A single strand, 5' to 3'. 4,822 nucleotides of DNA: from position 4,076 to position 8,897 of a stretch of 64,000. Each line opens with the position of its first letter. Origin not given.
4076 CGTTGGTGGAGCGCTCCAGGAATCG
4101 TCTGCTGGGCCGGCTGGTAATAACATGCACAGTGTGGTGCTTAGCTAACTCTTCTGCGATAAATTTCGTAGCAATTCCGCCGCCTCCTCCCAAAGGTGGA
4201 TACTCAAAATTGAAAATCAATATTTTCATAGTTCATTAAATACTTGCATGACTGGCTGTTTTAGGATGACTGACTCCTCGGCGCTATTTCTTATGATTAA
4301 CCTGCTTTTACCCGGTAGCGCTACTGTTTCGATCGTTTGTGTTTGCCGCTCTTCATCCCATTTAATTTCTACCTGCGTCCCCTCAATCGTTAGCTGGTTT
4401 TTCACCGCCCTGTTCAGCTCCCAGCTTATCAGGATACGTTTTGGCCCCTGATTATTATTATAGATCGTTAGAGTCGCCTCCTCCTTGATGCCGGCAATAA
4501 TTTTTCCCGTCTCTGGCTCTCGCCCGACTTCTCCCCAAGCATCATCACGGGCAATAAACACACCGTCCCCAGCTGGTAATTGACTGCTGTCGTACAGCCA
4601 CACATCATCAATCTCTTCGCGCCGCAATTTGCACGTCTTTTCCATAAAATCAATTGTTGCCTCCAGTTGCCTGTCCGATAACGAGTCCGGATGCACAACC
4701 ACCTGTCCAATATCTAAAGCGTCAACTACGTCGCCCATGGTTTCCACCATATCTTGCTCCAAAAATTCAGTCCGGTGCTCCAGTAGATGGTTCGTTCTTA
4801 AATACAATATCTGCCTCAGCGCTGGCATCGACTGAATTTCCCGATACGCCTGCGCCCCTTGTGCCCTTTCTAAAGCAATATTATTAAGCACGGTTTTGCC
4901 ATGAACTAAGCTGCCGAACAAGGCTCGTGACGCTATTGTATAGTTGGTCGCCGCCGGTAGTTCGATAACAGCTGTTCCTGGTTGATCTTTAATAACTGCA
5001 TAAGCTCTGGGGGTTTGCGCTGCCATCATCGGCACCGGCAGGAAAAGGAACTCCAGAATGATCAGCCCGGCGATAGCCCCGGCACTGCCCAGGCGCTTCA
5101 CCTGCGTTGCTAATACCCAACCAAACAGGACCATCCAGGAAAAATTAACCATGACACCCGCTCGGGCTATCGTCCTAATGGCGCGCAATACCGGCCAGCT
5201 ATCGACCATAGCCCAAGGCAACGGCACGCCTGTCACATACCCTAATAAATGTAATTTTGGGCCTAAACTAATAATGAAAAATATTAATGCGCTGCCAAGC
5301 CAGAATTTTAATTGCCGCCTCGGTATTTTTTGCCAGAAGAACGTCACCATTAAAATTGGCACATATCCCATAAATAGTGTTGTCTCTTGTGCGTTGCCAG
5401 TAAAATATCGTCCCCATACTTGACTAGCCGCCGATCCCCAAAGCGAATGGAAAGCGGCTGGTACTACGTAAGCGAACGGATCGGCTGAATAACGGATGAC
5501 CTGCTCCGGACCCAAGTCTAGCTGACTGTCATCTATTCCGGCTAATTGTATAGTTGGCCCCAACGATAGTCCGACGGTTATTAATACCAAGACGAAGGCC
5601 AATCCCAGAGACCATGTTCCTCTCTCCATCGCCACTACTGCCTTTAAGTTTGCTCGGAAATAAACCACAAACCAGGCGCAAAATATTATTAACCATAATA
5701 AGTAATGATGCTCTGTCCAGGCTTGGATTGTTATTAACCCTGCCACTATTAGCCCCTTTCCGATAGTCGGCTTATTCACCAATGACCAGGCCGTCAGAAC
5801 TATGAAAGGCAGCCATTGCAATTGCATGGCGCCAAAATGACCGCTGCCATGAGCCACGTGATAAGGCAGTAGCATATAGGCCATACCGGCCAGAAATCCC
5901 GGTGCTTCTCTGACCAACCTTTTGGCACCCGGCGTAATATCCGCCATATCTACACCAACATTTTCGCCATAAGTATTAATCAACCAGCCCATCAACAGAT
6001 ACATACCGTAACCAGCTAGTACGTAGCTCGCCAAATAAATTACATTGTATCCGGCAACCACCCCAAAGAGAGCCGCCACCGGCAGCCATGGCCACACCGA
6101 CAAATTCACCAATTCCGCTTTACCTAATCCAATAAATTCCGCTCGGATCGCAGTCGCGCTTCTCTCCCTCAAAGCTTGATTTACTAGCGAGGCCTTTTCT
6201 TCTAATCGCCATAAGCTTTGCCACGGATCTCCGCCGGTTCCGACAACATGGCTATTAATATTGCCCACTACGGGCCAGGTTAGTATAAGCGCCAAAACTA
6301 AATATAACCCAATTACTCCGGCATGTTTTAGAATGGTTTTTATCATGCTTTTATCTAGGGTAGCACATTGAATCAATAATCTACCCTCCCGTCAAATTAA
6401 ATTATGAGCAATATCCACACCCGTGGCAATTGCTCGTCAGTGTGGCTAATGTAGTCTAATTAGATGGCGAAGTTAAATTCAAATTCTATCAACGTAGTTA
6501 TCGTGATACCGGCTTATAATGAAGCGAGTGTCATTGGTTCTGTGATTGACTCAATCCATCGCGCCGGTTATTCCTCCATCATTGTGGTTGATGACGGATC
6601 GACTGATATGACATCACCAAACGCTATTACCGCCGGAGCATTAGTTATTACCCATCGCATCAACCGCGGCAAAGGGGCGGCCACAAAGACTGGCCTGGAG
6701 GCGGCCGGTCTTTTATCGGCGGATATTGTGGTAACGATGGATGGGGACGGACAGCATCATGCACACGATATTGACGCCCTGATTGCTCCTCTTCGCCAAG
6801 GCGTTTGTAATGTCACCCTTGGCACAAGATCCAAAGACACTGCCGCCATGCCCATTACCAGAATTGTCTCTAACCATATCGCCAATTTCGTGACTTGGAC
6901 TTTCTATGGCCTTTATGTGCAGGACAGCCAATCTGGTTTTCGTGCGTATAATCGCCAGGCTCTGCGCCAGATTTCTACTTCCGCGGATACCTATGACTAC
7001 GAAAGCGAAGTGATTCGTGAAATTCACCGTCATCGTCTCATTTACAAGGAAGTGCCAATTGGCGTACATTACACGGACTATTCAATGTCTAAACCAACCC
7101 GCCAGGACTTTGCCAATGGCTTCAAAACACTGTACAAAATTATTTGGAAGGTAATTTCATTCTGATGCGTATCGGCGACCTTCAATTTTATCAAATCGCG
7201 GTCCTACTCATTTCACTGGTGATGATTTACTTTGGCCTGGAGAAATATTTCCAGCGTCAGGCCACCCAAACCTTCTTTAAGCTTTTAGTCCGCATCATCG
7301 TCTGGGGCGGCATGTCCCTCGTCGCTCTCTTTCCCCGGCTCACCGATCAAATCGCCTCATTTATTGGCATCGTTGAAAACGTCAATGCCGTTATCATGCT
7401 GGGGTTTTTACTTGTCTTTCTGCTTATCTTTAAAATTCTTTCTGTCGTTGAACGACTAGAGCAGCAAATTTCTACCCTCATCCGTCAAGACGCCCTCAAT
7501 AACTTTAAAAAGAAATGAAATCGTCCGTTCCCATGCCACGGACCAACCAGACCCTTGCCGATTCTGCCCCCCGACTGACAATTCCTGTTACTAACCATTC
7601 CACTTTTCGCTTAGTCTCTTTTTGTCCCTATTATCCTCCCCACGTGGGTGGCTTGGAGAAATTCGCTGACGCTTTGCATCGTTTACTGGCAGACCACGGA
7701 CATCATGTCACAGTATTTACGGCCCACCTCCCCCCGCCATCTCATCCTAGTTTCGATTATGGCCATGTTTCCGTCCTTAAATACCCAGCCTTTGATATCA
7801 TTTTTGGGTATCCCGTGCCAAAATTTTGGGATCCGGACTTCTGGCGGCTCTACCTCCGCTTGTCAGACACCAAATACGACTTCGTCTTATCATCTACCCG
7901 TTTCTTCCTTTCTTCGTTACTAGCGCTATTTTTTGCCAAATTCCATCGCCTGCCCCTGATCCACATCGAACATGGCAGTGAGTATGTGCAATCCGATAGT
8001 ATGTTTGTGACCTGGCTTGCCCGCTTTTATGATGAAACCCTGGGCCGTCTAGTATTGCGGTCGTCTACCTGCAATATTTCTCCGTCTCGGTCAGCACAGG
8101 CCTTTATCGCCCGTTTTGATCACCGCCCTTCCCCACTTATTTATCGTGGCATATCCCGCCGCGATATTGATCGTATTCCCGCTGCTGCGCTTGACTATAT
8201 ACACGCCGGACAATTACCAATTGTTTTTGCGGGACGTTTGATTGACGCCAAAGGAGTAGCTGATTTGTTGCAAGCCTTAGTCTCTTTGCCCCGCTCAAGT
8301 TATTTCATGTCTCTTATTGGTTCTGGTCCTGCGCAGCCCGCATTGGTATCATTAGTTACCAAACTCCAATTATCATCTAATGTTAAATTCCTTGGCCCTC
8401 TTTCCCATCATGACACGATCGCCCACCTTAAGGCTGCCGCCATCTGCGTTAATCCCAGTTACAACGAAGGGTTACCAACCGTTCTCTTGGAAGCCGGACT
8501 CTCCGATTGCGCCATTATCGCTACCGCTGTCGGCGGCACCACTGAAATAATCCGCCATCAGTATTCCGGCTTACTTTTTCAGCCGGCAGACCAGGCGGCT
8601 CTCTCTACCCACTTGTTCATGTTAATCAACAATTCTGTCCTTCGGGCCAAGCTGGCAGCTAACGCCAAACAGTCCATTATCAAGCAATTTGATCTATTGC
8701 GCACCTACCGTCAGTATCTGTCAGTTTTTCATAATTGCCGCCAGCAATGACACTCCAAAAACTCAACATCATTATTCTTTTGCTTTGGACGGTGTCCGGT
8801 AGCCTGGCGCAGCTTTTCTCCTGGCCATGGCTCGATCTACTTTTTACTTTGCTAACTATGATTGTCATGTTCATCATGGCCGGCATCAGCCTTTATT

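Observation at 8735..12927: Tandem-duplicated giant polytopic membrane proteins of unrecognised family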

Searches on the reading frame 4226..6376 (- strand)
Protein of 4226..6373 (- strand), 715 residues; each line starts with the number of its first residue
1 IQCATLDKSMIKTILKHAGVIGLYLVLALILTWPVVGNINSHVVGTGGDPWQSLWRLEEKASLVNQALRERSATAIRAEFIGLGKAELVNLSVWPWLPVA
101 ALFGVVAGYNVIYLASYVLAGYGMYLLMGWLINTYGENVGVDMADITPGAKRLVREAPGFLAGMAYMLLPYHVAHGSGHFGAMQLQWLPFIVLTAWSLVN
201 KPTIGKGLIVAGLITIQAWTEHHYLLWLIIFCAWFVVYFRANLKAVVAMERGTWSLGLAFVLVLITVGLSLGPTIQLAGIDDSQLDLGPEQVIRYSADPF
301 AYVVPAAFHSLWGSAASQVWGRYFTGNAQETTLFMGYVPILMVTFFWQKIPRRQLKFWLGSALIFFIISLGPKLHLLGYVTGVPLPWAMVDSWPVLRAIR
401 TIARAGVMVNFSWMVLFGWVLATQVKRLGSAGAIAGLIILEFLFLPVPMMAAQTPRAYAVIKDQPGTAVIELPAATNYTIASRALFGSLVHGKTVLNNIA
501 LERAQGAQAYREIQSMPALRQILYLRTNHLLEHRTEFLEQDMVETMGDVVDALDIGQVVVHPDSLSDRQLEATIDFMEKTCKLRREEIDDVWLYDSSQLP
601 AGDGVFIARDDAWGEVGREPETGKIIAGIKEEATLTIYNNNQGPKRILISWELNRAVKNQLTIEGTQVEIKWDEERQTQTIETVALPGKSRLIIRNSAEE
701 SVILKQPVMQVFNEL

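Call 15: search_protein_families(library=pfam, proteins=[window:4226-6373:-], max_evalue=0.001)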
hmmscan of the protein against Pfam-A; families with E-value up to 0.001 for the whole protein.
window:4226-6373:- (715 aa): 0 families

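Call 64: search_protein_families(library=pfam, proteins=[window:4229-6376:-], max_evalue=1)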
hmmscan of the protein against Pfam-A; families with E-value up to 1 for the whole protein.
window:4229-6376:- (716 aa): 3 families
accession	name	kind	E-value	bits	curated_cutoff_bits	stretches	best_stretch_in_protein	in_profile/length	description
PF24058.1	DUF7359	-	0.095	12.9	27.5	1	632-685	21-74/123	Domain of unknown function (DUF7359)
PF09670.15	Cas_Cas02710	-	0.11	12.6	27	1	501-555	95-150/153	Csm6 HEPN domain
PF09796.14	QCR10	-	0.64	10.5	27.5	0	95-117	10-32/63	Ubiquinol-cytochrome-c reductase complex subunit (QCR10)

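Call 81: search_protein_families(library=ncbifam, proteins=[window:4229-6376:-], max_evalue=0.00001)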
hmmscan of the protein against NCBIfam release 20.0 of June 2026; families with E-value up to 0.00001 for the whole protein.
window:4229-6376:- (716 aa): 0 families

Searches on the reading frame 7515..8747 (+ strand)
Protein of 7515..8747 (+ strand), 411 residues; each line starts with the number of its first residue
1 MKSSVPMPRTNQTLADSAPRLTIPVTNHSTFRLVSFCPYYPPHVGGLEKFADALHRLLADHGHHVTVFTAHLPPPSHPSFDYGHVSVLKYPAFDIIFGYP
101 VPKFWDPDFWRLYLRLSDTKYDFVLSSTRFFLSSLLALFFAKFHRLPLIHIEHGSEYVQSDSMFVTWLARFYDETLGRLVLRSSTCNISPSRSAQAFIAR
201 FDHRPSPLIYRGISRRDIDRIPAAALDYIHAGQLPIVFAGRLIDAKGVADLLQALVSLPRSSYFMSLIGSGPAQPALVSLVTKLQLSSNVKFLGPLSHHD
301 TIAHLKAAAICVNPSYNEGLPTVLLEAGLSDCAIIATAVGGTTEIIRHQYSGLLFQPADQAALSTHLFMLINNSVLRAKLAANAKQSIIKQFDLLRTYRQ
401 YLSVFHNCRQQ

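Call 6: search_protein_families(library=pfam, proteins=[window:7515-8747:+], max_evalue=0.1)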
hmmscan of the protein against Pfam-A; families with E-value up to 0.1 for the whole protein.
window:7515-8747:+ (411 aa): 6 families
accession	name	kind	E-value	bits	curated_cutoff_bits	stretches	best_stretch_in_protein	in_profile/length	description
PF00534.26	Glycos_transf_1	-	5.8e-29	101.3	26.4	1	236-386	18-171/172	Glycosyl transferases group 1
PF13692.12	Glyco_trans_1_4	-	8.3e-25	88.1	27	1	236-373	4-142/142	Glycosyl transferases group 1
PF13439.12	Glyco_transf_4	-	3.4e-16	60.2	28.5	1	44-213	1-166/170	Glycosyltransferase Family 4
PF13579.12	Glyco_trans_4_4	-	1.7e-13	51.6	29.7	1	45-205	1-149/158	Glycosyl transferase 4-like domain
PF13524.12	Glyco_trans_1_2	-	0.0033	17.8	25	1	285-402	27-143/144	Glycosyl transferase-like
PF20706.3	GT4-conflict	-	0.015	14.8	26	0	300-352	274-326/385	Family 4 Glycosyltransferase in conflict systems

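Call 81: search_protein_families(library=ncbifam, proteins=[window:7515-8747:+], max_evalue=0.00001)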
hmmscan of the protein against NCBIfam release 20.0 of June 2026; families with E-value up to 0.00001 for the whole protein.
window:7515-8747:+ (411 aa): 26 families (the best 25 are shown)
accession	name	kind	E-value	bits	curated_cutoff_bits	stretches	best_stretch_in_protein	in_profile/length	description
TIGR03088.1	stp2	hypoth_equivalog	8.5e-24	84.3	409.05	1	218-406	179-371/374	TIGR03088 family PEP-CTERM/XrtA system glycosyltransferase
NF047684.1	TeichurnBiosyTuaC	equivalog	9.8e-24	84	550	1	236-400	222-381/391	teichuronic acid biosynthesis protein TuaC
NF041876.1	EPS_EpsE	equivalog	1.3e-23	84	400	1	230-394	211-382/389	exopolysaccharide biosynthesis GT4 family glycosyltransferase EpsE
TIGR03999.1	thiol_BshA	equivalog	3.4e-20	72.3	273.7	1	265-407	232-372/375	N-acetyl-alpha-D-glucosaminyl L-malate synthase BshA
NF038229.1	Glyco4_Geo_Pelo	equivalog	9e-19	67.7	400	1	245-407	173-335/338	GPMC system family 4 glycosyltransferase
NF050056.1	ProtGlycPglH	equivalog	3e-18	66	600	1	236-406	182-351/354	GalNAc-alpha-(1->4)-GalNAc-alpha-(1->3)-diNAcBac-PP-undecaprenol alpha-1,4-N-acetyl-D-galactosaminyltransferase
TIGR03449.1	mycothiol_MshA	equivalog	2.2e-17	63.1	462.5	1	236-404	223-399/406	D-inositol-3-phosphate glycosyltransferase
TIGR04063.1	stp3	hypoth_equivalog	3.1e-15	56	442.05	1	236-407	216-394/397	TIGR04063 family PEP-CTERM/XrtA system glycosyltransferase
NF050063.1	ProtGlycPglJ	equivalog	5.1e-15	55.5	500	1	208-401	172-359/363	N-acetylgalactosamine-N,N'-diacetylbacillosaminyl-diphospho-undecaprenol 4-alpha-N-acetylgalactosaminyltransferase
NF046085.1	XrtY_assoc_Gly1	equivalog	7.8e-13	48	400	1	169-408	147-384/387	XrtY-associated glycosyltransferase XYAG1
NF038298.1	EPS_HpsO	equivalog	8.7e-12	44.5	575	1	229-403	197-382/388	hormogonium polysaccharide biosynthesis glycosyltransferase HpsO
TIGR04348.1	TIGR04348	equivalog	9.3e-12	44.6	300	1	231-386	135-290/310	selenoneine biosynthesis selenosugar synthase SenB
TIGR02149.1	glgA_Coryne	subfamily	2.7e-10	39.9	302.4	1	233-393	204-375/391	glycogen synthase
NF007396.0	PRK09922.1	equivalog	1.1e-09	37.7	385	1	236-392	185-343/361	lipopolysaccharide 1,6-galactosyltransferase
NF053787.1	GlcN_PG_synth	equivalog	5.7e-09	35.3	480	1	236-405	200-356/361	N-acetylglucosaminyl phosphatidylglycerol synthase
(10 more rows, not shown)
